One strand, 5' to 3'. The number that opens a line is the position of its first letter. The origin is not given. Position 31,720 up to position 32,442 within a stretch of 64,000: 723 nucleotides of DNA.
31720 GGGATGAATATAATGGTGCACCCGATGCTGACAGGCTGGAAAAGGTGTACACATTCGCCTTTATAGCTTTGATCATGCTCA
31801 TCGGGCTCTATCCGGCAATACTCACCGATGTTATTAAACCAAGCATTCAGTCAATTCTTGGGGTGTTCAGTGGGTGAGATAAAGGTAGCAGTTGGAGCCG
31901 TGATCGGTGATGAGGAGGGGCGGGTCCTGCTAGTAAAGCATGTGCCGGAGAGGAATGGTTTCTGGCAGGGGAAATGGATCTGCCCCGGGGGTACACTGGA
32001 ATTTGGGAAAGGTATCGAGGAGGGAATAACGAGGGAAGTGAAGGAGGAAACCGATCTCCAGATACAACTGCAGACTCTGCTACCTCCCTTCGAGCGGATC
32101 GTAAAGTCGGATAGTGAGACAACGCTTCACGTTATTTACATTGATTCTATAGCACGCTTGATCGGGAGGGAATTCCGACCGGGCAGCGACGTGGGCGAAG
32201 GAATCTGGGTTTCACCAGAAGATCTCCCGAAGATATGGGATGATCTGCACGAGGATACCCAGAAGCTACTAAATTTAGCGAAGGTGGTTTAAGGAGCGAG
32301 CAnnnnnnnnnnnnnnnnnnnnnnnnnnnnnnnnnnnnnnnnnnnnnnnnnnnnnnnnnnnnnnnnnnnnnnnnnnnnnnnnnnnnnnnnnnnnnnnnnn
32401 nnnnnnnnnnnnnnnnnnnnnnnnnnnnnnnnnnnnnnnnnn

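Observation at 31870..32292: NUDIX hydrolase gene embedded inside the nuo operon (between nuoM and nuoN), with nadK and nudF immediately downstream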

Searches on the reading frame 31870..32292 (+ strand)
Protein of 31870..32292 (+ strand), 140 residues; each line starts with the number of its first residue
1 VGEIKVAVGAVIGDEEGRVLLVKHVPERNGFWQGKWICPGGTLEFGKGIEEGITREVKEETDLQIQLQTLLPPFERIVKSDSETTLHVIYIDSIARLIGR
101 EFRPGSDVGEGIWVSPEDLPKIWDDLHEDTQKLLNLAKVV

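Call 5: search_protein_families(library=pfam, proteins=[window:31870-32292:+])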
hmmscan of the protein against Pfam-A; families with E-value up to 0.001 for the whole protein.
window:31870-32292:+ (140 aa): 2 families
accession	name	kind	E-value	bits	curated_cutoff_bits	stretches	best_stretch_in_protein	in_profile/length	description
PF00293.34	NUDIX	-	2.6e-16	60.3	21.1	1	5-121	3-119/134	NUDIX domain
PF14815.12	NUDIX_4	-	7.9e-05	22.9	35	1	10-121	3-100/113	NUDIX domain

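Call 6: search_protein_families(library=ncbifam, proteins=[window:31870-32292:+], max_evalue=0.01)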
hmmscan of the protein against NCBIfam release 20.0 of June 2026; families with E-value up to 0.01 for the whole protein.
window:31870-32292:+ (140 aa): 17 families
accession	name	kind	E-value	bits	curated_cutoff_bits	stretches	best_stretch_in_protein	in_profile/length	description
NF012016.0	PRK15472.1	equivalog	2.4e-09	37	95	1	14-136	12-137/141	nucleoside triphosphatase NudI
NF006530.0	PRK08999.1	equivalog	2.6e-08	33.3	245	1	3-71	5-70/315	Nudix family hydrolase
TIGR00586.1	mutt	equivalog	3.1e-07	30.4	97.9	1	3-75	4-73/129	8-oxo-dGTP diphosphatase MutT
NF008044.0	PRK10776.1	equivalog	4.1e-06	26.7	148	1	3-101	3-98/130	8-oxo-dGTP diphosphatase MutT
NF041652.1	Nud_hyd_Dein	equivalog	9.2e-06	26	200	1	7-72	15-81/152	Nudix hydrolase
NF003788.0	PRK05379.1-5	equivalog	8e-05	22.1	354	1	9-70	217-274/351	bifunctional nicotinamide-nucleotide adenylyltransferase/Nudix hydroxylase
NF007834.0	PRK10546.1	equivalog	0.00011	22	156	1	6-96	4-91/135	pyrimidine (deoxy)nucleoside triphosphate diphosphatase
NF006961.0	PRK09438.1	equivalog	0.00025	20.5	103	1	7-69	10-67/151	dihydroneopterin triphosphate diphosphatase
NF003791.0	PRK05379.2-3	equivalog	0.00031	20.1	409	1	15-72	211-265/340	bifunctional nicotinamide-nucleotide adenylyltransferase/Nudix hydroxylase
NF052459.1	OxoGTPPhMutT1Mycb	equivalog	0.00049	19.3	475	1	35-119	30-109/292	8-oxo-(d)GTP phosphatase MutT1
NF001938.0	PRK00714.1-5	equivalog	0.0015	17.9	116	1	6-64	14-75/172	RNA pyrophosphohydrolase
NF001299.0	PRK00241.1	equivalog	0.0022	17.5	158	1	12-66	142-191/263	NAD(+) diphosphatase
TIGR02705.1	nudix_YtkD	equivalog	0.0026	17.3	154.4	1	38-97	49-106/156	RNA deprotection pyrophosphohydrolase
NF003787.0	PRK05379.1-4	equivalog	0.0036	16.3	449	1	6-66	209-265/346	bifunctional nicotinamide-nucleotide adenylyltransferase/Nudix hydroxylase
NF001937.0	PRK00714.1-4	equivalog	0.0046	16.6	139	1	5-66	8-63/161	RNA pyrophosphohydrolase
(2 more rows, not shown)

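Call 7: find_homologous_proteins(query=window:31870-32289:+)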
Query window:31870-32289:+ (140 aa): 1642 proteins with E <= 0.001 among 1674 candidates; the best 120 are listed.
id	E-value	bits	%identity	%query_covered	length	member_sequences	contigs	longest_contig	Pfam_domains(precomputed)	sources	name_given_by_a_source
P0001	1.2e-84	299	96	100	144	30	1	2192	PF00293.35,PF14815.13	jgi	jgi:ADP-ribose pyrophosphatase YjhB (NUDIX family)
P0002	5.2e-69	249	80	100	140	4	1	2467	PF00293.35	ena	-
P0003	5.4e-68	245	81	99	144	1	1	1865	PF00293.35,PF14815.13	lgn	-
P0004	6.6e-68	245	81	99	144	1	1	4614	PF00293.35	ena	-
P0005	7.1e-68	245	81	99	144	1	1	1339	PF00293.35,PF14815.13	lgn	-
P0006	9.4e-68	245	82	99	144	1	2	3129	PF00293.35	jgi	jgi:8-oxo-dGTP diphosphatase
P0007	1.2e-67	244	81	99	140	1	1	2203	PF00293.35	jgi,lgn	jgi:ADP-ribose pyrophosphatase YjhB (NUDIX family)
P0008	1.3e-67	244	81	99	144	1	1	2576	PF00293.35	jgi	jgi:ADP-ribose pyrophosphatase YjhB (NUDIX family)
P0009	1.7e-67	244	80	100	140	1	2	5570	PF00293.35,PF14815.13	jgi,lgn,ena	-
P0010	2.6e-67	243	76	100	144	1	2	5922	PF00293.35,PF14815.13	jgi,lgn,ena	-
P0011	4.3e-67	242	80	100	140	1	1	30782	PF00293.35,PF14815.13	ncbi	-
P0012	9.5e-67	241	79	100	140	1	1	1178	PF00293.35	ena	-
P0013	1.2e-66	241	79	99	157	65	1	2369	PF00293.35,PF14815.13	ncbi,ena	-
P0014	1.3e-66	241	79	100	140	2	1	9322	PF00293.35,PF14815.13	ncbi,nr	ncbi:MAG: NUDIX domain-containing protein [Dehalococcoidia bacterium]|nr:NUDIX domain-containing pro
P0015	1.9e-66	240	75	100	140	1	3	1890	PF00293.35,PF14815.13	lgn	-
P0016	2.1e-66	240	79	99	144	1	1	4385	PF00293.35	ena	-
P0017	2.2e-66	240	78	99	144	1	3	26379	PF00293.35,PF14815.13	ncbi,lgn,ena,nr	ncbi:MAG: NUDIX domain-containing protein [Dehalococcoidia bacterium]|nr:NUDIX domain-containing pro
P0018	2.5e-66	240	79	91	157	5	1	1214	PF00293.35,PF14815.13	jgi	jgi:8-oxo-dGTP diphosphatase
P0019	3.2e-66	240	76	100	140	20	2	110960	PF00293.35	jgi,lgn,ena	-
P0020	4.3e-66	239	76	100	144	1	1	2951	PF00293.35,PF14815.13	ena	-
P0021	8.2e-66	238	78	100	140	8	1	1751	PF00293.35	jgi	-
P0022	1.2e-65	238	77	99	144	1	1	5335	PF00293.35,PF14815.13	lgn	-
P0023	1.6e-65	237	76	99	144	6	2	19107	PF00293.35,PF14815.13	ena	-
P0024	1.6e-65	237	77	99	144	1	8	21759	PF00293.35,PF14815.13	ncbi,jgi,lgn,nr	ncbi:MAG: NUDIX domain-containing protein [Dehalococcoidia bacterium]|nr:MAG: NUDIX domain-containin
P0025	2.1e-65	237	75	100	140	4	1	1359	PF00293.35,PF14815.13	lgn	-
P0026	2.3e-65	237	77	99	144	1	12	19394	PF00293.35,PF14815.13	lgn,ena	-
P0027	3.3e-65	236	77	99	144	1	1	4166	PF00293.35,PF14815.13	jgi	-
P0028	3.3e-65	236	77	99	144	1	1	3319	PF00293.35,PF14815.13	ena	-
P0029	4.1e-65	236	76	99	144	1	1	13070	PF00293.35,PF14815.13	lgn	-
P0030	5.6e-65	236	76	99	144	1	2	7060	PF00293.35,PF14815.13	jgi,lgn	jgi:ADP-ribose pyrophosphatase YjhB (NUDIX family)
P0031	6.1e-65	236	75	98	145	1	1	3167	PF00293.35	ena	-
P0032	6.2e-65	235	76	99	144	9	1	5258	PF00293.35,PF14815.13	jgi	-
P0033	7.7e-65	235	76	99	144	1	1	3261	PF00293.35,PF14815.13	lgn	-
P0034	8.2e-65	235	76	99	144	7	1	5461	PF00293.35,PF14815.13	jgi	-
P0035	1.1e-64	235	76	99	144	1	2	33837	PF00293.35,PF14815.13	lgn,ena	-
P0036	1.2e-64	235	76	99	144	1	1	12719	PF00293.35,PF14815.13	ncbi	-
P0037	1.3e-64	234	74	100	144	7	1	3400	PF00293.35,PF14815.13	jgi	jgi:8-oxo-dGTP diphosphatase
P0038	1.6e-64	234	76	99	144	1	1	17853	PF00293.35,PF14815.13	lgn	-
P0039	1.9e-64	234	76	100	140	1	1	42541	PF00293.35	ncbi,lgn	-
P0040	2.9e-64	233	76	99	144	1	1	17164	PF00293.35,PF14815.13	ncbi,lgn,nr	ncbi:MAG: NUDIX domain-containing protein [Dehalococcoidia bacterium]|nr:NUDIX domain-containing pro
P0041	2.9e-64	233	76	99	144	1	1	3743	PF00293.35,PF14815.13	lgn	-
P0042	3.1e-64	233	76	99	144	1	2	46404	PF00293.35,PF14815.13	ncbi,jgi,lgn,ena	ncbi:NADH pyrophosphatase [subsurface metagenome]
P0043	5.3e-64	232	72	100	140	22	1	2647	PF00293.35,PF14815.13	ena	-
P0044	1.2e-63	231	74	99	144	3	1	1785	PF00293.35,PF14815.13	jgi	-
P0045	3.0e-63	230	73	99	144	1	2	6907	PF00293.35,PF14815.13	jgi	-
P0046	5.5e-63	229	76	99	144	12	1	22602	PF00293.35,PF14815.13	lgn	-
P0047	1.4e-62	228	71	100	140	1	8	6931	PF00293.35,PF14815.13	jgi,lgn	-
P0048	1.6e-62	228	74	98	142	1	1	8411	PF11590.13,PF00293.35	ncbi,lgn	-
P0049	2.0e-62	227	74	99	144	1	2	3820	PF00293.35,PF14815.13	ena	-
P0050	2.4e-62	227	72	99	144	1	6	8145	PF00293.35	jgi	jgi:8-oxo-dGTP diphosphatase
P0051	4.6e-62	226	71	100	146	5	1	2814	PF00293.35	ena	-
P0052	1.2e-61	225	72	100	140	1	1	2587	PF00293.35,PF14815.13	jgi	jgi:ADP-ribose pyrophosphatase YjhB (NUDIX family)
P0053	1.3e-61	225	79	92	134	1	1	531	PF00293.35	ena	-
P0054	2.1e-61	224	71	100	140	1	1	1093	PF00293.35,PF14815.13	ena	-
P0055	2.9e-61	224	70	100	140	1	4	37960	PF00293.35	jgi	-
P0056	4.8e-61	223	82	86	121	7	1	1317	PF00293.35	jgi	jgi:ADP-ribose pyrophosphatase YjhB (NUDIX family)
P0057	6.1e-61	223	71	100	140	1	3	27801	PF00293.35,PF14815.13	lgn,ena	-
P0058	5.8e-60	219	70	100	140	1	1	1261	PF00293.35,PF14815.13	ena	-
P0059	6.5e-60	219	69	100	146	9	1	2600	PF00293.35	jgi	-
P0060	7.1e-60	219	69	100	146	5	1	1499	PF00293.35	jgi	-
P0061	8.1e-60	219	71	96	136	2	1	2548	PF00293.35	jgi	-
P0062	9.5e-60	219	68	100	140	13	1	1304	PF00293.35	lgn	-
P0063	1.1e-59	218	69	100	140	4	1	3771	PF00293.35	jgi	jgi:8-oxo-dGTP diphosphatase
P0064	1.1e-59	218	72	99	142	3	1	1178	PF00293.35,PF14815.13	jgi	jgi:8-oxo-dGTP diphosphatase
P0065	2.6e-59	217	70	100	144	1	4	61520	PF00293.35,PF14815.13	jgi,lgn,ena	-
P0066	2.8e-59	217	71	99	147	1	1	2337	PF00293.35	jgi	jgi:8-oxo-dGTP diphosphatase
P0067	3.6e-59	217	69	99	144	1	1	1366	PF00293.35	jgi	jgi:ADP-ribose pyrophosphatase YjhB (NUDIX family)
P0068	3.7e-59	217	71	99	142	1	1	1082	PF00293.35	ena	-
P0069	4.4e-59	217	71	100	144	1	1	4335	PF00293.35,PF14815.13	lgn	-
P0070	5.8e-59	216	68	99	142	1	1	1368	PF00293.35,PF14815.13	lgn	-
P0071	9.6e-59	215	72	99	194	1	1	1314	PF00293.35,PF14815.13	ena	-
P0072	1.1e-58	215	69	100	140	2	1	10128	PF00293.35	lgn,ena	-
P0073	6.3e-58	213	70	99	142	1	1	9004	PF00293.35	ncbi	ncbi:MAG: NUDIX domain-containing protein [Dehalococcoidia bacterium]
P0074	6.7e-58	213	68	99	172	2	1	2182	PF00293.35,PF14815.13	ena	-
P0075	1.1e-57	212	69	100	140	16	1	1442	PF00293.35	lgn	-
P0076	1.1e-57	212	69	98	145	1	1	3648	PF00293.35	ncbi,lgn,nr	ncbi:MAG: NUDIX domain-containing protein [Dehalococcoidia bacterium]|nr:NUDIX domain-containing pro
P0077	1.1e-57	212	69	99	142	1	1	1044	PF00293.35,PF14815.13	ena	-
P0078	3.2e-57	210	68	99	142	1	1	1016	PF00293.35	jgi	jgi:ADP-ribose pyrophosphatase YjhB (NUDIX family)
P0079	3.5e-57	210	70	100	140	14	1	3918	PF00293.35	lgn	-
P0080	3.8e-57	210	68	99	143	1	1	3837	PF00293.35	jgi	-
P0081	4.4e-57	210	67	100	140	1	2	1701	PF00293.35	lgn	-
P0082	5.1e-57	210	69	96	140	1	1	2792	PF00293.35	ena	-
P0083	6.2e-57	210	69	100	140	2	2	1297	PF00293.35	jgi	-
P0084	6.3e-57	210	69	99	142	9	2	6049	PF00293.35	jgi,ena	-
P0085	1.1e-56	209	68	99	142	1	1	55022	PF00293.35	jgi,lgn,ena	-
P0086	1.6e-56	208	69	98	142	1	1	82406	PF00293.35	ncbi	-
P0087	1.8e-56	208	71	98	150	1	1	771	PF00293.35,PF14815.13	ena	-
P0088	1.9e-56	208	69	99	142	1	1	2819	PF00293.35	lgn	-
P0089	2.1e-56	208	66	100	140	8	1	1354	PF00293.35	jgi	jgi:8-oxo-dGTP diphosphatase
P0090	2.1e-56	208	70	99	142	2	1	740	PF00293.35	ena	-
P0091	2.7e-56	207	69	98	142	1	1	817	PF00293.35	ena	-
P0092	2.9e-56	207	65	98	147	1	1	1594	PF00293.35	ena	-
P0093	3.2e-56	207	70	98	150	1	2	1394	PF00293.35,PF14815.13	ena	-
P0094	4.8e-56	207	66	100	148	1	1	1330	PF00293.35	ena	-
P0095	5.1e-56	207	67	98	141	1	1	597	PF00293.35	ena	-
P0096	6.3e-56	206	70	100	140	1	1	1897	PF00293.35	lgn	-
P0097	6.3e-56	206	67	98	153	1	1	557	PF00293.35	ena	-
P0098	6.5e-56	206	66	99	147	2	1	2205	PF00293.35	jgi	-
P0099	6.6e-56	206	66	98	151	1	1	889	PF00293.35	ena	-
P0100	7.7e-56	206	68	99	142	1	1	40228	PF00293.35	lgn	-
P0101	7.9e-56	206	68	100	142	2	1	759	PF00293.35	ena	-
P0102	7.9e-56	206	68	100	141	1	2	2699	PF00293.35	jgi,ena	-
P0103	8.6e-56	206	70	96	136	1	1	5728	PF00293.35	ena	-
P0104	9.2e-56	206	68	99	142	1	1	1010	PF00293.35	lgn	-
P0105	1.1e-55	206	68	99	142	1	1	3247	PF00293.35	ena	-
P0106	1.3e-55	205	65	100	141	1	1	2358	PF00293.35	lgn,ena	-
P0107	1.4e-55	205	67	96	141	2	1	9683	PF00293.35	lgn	-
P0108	1.4e-55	205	67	98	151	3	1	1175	PF00293.35,PF14815.13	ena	-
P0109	1.4e-55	205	69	100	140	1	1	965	PF00293.35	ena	-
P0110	1.8e-55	205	67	99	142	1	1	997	PF00293.35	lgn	-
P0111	1.8e-55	205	69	98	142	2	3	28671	PF00293.35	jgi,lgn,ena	-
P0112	2.0e-55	205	67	100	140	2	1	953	PF00293.35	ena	-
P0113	2.1e-55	205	66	96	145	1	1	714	PF00293.35,PF14815.13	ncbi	-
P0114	2.1e-55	205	70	97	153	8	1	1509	PF00293.35,PF14815.13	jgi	-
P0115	2.2e-55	204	67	96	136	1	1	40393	PF00293.35,PF14815.13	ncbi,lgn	-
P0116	2.4e-55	204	66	100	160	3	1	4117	PF00293.35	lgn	-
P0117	2.5e-55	204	68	99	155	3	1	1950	PF00293.35,PF14815.13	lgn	-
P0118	2.6e-55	204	69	96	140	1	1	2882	PF00293.35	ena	-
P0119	2.8e-55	204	66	98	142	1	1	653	PF00293.35,PF14815.13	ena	-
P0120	2.8e-55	204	67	100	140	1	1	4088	PF00293.35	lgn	-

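Call 8: search_solved_structures(query=window:31870-32289:+, max_evalue=0.001, show_alignments=3)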
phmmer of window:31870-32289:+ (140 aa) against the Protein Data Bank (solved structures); distinct sequences matched with E-value up to 0.001: 39.
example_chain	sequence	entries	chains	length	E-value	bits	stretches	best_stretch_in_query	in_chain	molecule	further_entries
3o8s_A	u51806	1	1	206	2.2e-09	40.6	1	28-124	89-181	ADP-ribose pyrophosphatase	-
6dt3_A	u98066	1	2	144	8.1e-08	35.5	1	14-135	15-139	Nucleoside triphosphatase NudI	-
3oga_A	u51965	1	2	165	4.8e-07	33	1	15-127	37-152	Nucleoside triphosphatase nudI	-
6fl4_A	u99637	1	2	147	7.2e-07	32.4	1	27-121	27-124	Nudix hydrolase 1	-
5gp0_E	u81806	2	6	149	7.5e-07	32.4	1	27-121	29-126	Nudix hydrolase 1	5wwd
6dby_A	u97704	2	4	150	7.7e-07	32.4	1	27-121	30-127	Nudix hydrolase 1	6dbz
3id9_A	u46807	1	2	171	1.4e-06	31.6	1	9-91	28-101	MutT/NUDIX family protein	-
3n77_A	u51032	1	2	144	3.9e-06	30.1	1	15-119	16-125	Nucleoside triphosphatase nudI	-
5wy6_E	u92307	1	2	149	5.3e-06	29.6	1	27-121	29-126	Nudix hydrolase 1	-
4dyw_A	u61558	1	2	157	5.5e-06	29.6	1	5-121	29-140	MutT/NUDIX family protein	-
3gg6_A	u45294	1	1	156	7.2e-06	29.2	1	8-76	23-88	Nucleoside diphosphate-linked moiety X motif 18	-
3grn_A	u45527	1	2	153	2.8e-05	27.3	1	6-64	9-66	MutT related protein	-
3hhj_A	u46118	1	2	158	3e-05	27.2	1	5-73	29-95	Mutator mutT protein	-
3r03_A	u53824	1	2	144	3.2e-05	27.1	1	7-88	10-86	NUDIX hydrolase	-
6ypb_A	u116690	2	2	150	3.9e-05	26.8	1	2-85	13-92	Geranyl diphosphate phosphohydrolase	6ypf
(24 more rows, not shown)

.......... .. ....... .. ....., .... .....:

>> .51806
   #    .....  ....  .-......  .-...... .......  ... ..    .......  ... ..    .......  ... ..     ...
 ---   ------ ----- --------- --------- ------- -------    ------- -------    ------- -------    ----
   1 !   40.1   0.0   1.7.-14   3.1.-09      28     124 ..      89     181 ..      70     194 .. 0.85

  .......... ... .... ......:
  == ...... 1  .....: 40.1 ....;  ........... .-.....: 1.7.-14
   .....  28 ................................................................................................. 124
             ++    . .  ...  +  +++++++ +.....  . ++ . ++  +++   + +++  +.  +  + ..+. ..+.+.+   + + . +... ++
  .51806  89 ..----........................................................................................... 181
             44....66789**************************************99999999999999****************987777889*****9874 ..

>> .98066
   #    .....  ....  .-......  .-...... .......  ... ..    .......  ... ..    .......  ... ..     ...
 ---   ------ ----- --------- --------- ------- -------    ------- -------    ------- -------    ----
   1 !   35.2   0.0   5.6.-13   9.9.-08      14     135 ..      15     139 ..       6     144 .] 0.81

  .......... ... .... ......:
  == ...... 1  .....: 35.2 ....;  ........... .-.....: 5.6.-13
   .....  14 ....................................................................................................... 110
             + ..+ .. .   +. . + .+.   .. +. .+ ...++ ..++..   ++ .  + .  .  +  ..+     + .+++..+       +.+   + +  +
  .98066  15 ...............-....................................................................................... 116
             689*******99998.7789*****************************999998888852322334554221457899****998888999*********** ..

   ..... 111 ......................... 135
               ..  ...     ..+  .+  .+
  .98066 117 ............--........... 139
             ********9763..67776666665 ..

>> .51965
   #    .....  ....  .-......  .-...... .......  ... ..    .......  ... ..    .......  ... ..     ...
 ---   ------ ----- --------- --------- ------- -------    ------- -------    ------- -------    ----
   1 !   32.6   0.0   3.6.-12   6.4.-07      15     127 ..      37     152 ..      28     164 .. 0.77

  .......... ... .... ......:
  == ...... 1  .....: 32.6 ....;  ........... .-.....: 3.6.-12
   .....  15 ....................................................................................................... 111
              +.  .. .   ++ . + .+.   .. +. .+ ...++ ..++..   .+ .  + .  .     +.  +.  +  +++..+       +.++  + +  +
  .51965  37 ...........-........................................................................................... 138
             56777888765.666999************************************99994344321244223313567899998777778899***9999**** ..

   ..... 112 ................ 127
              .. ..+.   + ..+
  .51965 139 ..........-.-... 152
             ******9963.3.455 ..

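Call 9: find_encoding_contigs(protein=P0019, flank=10000, max_places=2)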
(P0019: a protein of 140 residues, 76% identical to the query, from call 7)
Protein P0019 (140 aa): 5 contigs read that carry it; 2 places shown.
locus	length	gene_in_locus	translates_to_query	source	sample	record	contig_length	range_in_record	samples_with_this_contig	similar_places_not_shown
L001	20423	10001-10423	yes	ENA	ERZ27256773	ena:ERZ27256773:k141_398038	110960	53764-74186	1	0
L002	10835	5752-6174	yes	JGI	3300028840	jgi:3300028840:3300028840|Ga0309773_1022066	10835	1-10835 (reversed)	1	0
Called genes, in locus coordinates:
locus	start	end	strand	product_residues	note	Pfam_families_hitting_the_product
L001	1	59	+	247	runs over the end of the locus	PF00902:TatC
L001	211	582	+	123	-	PF00507:Oxidored_q4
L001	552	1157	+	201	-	PF01058:Oxidored_q6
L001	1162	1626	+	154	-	PF00329:Complex1_30kDa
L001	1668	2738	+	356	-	PF00346:Complex1_49kDa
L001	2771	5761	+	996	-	PF00146:NADHdh, PF14691:Fer4_20, PF01946:Thi4 (weak), PF07992:Pyr_redox_2, PF13450:NAD_binding_8 (weak), PF13738:Pyr_redox_3 (weak), PF12838:Fer4_7, PF13187:Fer4_9, +5 more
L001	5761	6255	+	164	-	PF00499:Oxidored_q3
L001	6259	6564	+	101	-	PF00420:Oxidored_q2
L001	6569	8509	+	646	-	PF00662:Proton_antipo_N, PF00361:Proton_antipo_M, PF06455:NADH5_C (weak)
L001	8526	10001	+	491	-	PF00361:Proton_antipo_M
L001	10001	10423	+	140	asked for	PF00293:NUDIX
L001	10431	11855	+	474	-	PF00361:Proton_antipo_M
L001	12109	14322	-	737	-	PF04879:Molybdop_Fe4S4, PF00384:Molybdopterin, PF01568:Molydop_binding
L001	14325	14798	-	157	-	PF00903:Glyoxalase, PF13669:Glyoxalase_4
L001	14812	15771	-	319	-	PF01073:3Beta_HSD, PF01370:Epimerase, PF04321:RmlD_sub_bind, PF05368:NmrA, PF07993:NAD_binding_4 (weak), PF13460:NAD_binding_10, PF16363:GDP_Man_Dehyd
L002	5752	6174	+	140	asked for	PF00293:NUDIX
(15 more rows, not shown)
